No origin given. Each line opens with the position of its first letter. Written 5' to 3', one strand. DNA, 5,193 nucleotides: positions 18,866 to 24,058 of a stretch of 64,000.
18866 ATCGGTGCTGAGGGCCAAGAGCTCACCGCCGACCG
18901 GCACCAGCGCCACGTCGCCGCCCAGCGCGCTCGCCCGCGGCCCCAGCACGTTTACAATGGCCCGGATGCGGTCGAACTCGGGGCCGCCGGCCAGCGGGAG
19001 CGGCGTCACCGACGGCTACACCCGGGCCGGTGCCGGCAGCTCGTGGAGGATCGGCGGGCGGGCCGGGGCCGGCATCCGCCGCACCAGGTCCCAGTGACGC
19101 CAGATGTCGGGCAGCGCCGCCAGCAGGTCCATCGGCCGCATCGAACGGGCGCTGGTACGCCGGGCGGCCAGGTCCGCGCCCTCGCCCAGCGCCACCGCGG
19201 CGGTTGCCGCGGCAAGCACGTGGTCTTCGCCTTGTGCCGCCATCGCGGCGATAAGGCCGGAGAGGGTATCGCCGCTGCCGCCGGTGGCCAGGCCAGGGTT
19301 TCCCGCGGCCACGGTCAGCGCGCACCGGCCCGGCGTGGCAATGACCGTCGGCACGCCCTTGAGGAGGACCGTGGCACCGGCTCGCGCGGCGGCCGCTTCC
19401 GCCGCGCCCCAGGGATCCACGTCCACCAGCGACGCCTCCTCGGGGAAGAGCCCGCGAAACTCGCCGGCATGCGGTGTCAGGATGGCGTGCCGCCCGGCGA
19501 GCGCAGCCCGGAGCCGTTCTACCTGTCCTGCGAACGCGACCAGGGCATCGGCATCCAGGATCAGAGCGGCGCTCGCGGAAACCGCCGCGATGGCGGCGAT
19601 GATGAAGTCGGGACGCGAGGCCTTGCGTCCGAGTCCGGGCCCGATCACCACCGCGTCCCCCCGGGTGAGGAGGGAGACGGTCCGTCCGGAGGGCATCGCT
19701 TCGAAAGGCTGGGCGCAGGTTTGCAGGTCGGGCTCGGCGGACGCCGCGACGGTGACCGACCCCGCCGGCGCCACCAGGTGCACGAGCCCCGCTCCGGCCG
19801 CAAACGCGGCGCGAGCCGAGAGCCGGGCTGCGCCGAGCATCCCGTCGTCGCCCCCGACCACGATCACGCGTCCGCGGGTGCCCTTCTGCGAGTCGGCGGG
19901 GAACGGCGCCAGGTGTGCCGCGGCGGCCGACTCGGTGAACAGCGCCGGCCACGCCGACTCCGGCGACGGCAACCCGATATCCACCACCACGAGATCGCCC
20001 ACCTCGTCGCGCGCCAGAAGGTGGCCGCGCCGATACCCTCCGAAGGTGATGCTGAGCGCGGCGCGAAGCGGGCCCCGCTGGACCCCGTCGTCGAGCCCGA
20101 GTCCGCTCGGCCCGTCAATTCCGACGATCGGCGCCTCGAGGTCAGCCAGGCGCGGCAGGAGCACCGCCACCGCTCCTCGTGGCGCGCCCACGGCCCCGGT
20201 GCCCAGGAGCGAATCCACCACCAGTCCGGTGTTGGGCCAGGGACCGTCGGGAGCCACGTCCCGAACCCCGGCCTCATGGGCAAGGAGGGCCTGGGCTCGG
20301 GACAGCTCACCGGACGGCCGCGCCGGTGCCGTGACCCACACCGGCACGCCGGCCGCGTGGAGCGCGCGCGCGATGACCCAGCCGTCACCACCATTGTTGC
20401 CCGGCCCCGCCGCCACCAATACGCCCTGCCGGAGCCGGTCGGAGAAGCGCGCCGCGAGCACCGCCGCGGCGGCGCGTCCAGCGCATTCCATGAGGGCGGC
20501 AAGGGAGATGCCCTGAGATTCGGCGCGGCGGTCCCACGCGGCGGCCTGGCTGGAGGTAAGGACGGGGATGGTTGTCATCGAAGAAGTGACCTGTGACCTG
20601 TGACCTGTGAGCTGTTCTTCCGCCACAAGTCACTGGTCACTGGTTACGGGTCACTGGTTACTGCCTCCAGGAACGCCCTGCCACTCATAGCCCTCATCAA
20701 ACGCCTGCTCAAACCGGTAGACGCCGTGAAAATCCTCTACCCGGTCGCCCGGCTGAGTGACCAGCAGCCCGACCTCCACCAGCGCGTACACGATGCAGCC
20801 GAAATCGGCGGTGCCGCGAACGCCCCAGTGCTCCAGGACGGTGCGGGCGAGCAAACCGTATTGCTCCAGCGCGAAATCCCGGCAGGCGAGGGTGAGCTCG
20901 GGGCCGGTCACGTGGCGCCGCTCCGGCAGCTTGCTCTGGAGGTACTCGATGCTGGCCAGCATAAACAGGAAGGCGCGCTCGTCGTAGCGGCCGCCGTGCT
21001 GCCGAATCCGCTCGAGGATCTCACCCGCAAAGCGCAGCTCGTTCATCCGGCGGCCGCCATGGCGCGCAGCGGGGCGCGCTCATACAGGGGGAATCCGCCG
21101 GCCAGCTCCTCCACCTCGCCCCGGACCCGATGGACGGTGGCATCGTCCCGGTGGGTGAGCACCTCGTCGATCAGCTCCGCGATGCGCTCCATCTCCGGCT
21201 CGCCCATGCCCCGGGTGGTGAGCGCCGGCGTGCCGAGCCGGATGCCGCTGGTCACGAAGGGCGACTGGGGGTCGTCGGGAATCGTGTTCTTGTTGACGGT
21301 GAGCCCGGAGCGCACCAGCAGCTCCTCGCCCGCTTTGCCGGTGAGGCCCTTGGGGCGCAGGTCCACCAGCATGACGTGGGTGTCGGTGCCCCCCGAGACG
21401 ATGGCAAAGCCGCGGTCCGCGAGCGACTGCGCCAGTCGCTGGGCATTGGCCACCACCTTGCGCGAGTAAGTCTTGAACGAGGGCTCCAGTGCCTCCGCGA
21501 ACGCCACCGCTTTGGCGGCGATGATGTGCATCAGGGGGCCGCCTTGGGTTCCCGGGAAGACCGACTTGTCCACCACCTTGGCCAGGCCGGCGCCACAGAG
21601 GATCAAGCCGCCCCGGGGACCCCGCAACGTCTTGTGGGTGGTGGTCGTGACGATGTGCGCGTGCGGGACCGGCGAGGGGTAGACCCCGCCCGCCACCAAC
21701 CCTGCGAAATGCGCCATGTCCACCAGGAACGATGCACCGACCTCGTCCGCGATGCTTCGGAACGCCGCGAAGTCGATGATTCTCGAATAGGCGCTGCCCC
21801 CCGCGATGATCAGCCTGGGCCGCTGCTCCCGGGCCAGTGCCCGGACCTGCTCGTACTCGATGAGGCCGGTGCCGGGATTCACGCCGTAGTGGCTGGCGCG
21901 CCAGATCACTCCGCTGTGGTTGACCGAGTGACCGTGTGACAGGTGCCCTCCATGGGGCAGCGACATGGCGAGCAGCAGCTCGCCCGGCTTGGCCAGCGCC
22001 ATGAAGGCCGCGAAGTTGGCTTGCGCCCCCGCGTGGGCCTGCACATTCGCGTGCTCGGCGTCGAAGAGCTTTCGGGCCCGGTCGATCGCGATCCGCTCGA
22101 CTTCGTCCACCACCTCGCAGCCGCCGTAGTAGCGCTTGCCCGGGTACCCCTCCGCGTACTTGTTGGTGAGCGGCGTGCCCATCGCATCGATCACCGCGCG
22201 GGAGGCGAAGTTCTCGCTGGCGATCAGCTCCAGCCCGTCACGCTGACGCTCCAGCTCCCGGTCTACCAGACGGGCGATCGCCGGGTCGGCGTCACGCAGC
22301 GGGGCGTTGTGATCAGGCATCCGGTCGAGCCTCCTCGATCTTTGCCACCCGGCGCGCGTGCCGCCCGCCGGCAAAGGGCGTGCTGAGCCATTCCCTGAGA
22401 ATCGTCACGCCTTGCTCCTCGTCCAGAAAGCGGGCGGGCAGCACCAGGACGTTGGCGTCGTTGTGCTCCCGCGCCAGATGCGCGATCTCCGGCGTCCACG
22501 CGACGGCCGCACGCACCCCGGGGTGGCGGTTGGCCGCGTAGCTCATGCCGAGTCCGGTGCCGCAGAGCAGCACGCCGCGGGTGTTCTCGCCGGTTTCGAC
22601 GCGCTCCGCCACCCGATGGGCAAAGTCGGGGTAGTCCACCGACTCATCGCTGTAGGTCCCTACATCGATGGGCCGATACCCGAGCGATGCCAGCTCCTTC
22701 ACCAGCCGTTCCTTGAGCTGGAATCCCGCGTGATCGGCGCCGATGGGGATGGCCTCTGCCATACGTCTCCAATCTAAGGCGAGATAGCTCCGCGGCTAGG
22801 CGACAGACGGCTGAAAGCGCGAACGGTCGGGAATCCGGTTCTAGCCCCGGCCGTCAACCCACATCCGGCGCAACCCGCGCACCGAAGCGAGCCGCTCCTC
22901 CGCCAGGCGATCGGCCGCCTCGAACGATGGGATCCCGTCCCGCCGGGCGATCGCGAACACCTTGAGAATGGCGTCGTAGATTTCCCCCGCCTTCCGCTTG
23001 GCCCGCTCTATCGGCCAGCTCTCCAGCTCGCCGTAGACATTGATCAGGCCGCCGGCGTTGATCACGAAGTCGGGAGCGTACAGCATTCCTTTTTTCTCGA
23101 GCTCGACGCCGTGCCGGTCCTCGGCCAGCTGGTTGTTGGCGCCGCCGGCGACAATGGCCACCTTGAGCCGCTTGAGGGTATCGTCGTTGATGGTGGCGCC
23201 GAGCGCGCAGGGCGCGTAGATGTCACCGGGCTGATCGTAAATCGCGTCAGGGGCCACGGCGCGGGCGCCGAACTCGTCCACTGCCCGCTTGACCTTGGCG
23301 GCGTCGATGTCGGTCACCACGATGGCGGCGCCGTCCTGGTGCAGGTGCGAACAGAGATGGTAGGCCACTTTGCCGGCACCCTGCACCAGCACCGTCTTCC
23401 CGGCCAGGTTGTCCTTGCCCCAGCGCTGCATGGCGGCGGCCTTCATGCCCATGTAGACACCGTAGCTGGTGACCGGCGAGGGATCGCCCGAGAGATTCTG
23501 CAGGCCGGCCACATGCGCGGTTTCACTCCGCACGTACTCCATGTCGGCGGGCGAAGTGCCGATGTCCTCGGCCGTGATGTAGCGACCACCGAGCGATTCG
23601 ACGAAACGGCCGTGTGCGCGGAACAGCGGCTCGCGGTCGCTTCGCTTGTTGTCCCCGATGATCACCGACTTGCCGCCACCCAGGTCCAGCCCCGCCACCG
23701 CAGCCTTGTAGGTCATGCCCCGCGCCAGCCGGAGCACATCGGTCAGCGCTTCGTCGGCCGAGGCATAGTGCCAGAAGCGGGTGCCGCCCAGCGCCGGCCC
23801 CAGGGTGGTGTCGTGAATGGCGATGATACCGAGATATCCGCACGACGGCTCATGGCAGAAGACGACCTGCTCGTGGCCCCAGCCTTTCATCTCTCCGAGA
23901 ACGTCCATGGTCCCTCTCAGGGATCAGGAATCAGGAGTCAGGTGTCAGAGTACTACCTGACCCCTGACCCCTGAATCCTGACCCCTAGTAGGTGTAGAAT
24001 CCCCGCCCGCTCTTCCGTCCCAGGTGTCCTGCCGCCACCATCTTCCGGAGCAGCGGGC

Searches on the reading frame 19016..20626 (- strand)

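Call 32: search_protein_families(library=pfam, proteins=[window:19016-20626:-], max_evalue=0.001)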
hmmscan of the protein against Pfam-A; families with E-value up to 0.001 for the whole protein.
window:19016-20626:- (536 aa): 2 families
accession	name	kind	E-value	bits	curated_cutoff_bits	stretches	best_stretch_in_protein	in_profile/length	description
PF01256.23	Carb_kinase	-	3.2e-47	161.5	27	1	254-506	1-241/242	NAD(P)H-hydrate dehydratase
PF03853.21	YjeF_N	-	6.6e-27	95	24.9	1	43-201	2-169/169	YjeF-related protein N-terminus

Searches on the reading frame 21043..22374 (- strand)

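Call 32: search_protein_families(library=pfam, proteins=[window:21043-22374:-], max_evalue=0.001)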
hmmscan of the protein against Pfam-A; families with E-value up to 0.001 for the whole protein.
window:21043-22374:- (443 aa): 1 family
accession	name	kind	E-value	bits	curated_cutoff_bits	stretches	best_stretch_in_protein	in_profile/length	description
PF00464.25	SHMT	-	8.9e-163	542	27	1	26-402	1-399/399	Serine hydroxymethyltransferase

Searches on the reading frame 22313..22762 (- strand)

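Call 32: search_protein_families(library=pfam, proteins=[window:22313-22762:-], max_evalue=0.001)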
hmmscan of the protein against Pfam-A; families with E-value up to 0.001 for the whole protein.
window:22313-22762:- (149 aa): 1 family
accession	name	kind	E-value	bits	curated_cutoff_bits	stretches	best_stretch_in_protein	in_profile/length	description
PF02502.23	LacAB_rpiB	-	8e-56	188.3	24.7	1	5-142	1-138/138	Ribose/Galactose Isomerase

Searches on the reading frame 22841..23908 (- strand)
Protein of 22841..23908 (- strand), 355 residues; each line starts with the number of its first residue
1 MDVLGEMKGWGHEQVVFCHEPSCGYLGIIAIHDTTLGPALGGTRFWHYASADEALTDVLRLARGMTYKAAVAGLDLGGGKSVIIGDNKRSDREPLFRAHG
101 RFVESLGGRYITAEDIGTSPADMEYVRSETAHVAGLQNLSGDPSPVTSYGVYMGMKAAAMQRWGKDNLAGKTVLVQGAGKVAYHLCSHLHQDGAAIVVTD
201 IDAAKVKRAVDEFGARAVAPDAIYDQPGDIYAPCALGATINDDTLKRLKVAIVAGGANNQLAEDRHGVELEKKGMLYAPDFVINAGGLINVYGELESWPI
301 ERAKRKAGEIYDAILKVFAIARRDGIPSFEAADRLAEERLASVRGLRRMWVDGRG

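Call 32: search_protein_families(library=pfam, proteins=[window:22841-23908:-], max_evalue=0.001)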
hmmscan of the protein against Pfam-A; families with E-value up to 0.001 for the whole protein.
window:22841-23908:- (355 aa): 5 families
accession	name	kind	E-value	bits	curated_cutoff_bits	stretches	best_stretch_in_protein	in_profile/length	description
PF02812.23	ELFV_dehydrog_N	-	8.1e-30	103.6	25.3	1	12-131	1-128/129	Glu/Leu/Phe/Val dehydrogenase, dimerisation domain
PF00208.27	ELFV_dehydrog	-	5.9e-18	65.9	23.4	2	209-296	88-182/241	Glutamate/Leucine/Phenylalanine/Valine dehydrogenase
PF01488.26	Shikimate_DH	-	0.00023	21.7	24.3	1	166-217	8-60/138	Shikimate / quinate 5-dehydrogenase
PF02254.24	TrkA_N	-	0.00062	20.5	23.8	0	173-222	1-49/116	TrkA-N domain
PF00670.27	AdoHcyase_NAD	-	0.00073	20.1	27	0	161-211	14-64/162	S-adenosyl-L-homocysteine hydrolase, NAD binding domain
